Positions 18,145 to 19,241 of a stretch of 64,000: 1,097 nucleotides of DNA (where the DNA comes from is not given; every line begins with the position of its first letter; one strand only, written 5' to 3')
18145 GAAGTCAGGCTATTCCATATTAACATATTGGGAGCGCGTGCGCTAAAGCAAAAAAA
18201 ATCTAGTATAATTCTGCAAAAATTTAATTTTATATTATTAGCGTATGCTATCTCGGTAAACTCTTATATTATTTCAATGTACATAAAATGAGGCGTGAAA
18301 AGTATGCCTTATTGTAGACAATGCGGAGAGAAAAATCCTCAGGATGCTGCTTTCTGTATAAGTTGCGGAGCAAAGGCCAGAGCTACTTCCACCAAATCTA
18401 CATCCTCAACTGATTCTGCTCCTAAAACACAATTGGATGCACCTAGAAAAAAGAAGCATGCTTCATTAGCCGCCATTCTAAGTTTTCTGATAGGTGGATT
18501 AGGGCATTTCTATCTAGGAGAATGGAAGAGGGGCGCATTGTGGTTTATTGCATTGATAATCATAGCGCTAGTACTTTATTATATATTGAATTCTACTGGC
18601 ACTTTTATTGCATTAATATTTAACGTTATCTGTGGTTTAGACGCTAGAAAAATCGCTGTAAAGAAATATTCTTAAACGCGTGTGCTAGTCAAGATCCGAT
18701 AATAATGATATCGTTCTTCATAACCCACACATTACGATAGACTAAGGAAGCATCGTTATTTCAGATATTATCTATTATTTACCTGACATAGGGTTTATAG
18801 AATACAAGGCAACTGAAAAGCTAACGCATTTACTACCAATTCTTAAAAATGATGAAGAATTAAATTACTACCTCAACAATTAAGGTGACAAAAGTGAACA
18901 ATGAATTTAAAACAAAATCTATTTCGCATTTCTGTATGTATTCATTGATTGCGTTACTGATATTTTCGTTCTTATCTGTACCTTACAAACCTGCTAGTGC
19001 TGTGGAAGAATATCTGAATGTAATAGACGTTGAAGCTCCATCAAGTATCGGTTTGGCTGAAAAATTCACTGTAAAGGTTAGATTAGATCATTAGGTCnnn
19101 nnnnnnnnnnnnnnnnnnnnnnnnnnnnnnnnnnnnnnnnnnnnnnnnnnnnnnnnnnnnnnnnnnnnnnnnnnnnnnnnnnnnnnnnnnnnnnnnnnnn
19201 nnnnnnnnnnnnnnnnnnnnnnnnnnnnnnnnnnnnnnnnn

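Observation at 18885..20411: Surface-protein gene split by a single in-frame TAG between its signal peptide and mature domain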

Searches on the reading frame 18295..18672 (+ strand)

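Call 4: search_protein_families(library=pfam, proteins=[window:18295-18672:+], max_evalue=0.1)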
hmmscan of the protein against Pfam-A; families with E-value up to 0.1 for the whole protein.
window:18295-18672:+ (126 aa): 10 families
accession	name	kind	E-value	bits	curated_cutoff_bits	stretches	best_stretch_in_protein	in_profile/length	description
PF13240.11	Zn_Ribbon_1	-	1.5e-07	31.4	25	1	6-27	1-22/23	zinc-ribbon domain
PF20382.3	DUF6677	-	1.8e-05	25.7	24.3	1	58-90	1-33/116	Family of unknown function (DUF6677)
PF12773.13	DZR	-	4.2e-05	24.1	27.3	1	7-29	1-23/45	Double zinc ribbon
PF05154.21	TM2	-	8e-05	23.2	27.9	1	53-93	2-44/51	TM2 domain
PF24463.1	DUF7577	-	0.002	18.1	28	1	6-26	4-24/27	Domain of unknown function (DUF7577)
PF02517.21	Rce1-like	-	0.0027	18.4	22.4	1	53-109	34-85/93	Type II CAAX prenyl endopeptidase Rce1-like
PF10947.13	DUF2628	-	0.0094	16.8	23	1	59-124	23-90/93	Protein of unknown function (DUF2628)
PF06912.16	DUF1275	-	0.025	14.9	25.4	1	53-94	151-192/193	Protein of unknown function (DUF1275)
PF00641.23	Zn_ribbon_RanBP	-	0.039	13.7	27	1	7-27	7-27/30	Zn-finger in Ran binding protein and others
PF17032.10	Zn_ribbon_15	-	0.042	15.1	28.9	1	4-25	52-73/73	zinc-ribbon family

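Call 5: search_protein_families(library=ncbifam, proteins=[window:18295-18672:+], max_evalue=0.1)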
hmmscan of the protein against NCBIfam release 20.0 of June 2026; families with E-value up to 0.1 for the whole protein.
window:18295-18672:+ (126 aa): 4 families
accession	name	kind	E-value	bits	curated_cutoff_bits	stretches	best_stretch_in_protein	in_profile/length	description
NF053815.1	teico_TcaA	equivalog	0.0053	15.6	550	1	4-66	1-62/463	membrane-associated protein TcaA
NF045510.1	4Cys_prefix_kin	domain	0.013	15.7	24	1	13-27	11-25/26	4-Cys prefix domain-containing protein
NF003161.0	PRK04136.1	equivalog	0.02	14.4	54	1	7-27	17-37/49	50S ribosomal protein L40e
NF011149.0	PRK14559.1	equivalog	0.02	13.6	374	1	6-39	3-36/642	serine/threonine phosphatase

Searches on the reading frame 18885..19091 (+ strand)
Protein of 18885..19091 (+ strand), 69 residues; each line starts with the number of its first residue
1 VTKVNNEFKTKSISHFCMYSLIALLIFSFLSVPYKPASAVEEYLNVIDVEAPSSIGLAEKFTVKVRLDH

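Call 4: search_protein_families(library=pfam, proteins=[window:18885-19091:+], max_evalue=0.1)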
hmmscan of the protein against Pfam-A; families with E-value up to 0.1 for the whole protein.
window:18885-19091:+ (69 aa): 0 families

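Call 5: search_protein_families(library=ncbifam, proteins=[window:18885-19091:+], max_evalue=0.1)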
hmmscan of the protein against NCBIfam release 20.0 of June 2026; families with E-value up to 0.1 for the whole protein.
window:18885-19091:+ (69 aa): 0 families

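Call 51: list_cluster_members(proteins=[window:18885-19091:+, window:18894-19091:+, window:18936-19091:+])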
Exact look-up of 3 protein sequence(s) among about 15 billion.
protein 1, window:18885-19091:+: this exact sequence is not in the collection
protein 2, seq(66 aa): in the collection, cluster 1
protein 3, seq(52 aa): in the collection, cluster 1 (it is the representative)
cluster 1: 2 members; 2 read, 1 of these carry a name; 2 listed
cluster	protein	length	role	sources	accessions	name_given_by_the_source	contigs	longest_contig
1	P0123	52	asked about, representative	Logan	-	-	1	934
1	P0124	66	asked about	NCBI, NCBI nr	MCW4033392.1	MAG: hypothetical protein NWF08_08415 [Candidatus Bathyarchaeota archaeon] | hypothetical protein [Candidatus Bathyarchaeota archaeon]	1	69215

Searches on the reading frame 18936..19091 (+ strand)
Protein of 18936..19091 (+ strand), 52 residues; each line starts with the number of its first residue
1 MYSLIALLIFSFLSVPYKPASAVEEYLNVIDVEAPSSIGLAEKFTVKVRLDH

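Call 52: find_encoding_contigs(protein=window:18936-19091:+, flank=3000, max_places=10)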
Protein seq(52 aa) (52 aa): 1 contig read that carries it; 1 place shown.
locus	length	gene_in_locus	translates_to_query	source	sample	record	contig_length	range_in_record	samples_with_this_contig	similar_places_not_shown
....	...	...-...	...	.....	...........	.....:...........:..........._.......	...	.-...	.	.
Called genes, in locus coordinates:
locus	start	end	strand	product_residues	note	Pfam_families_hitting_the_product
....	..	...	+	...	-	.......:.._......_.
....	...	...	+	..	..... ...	-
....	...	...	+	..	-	?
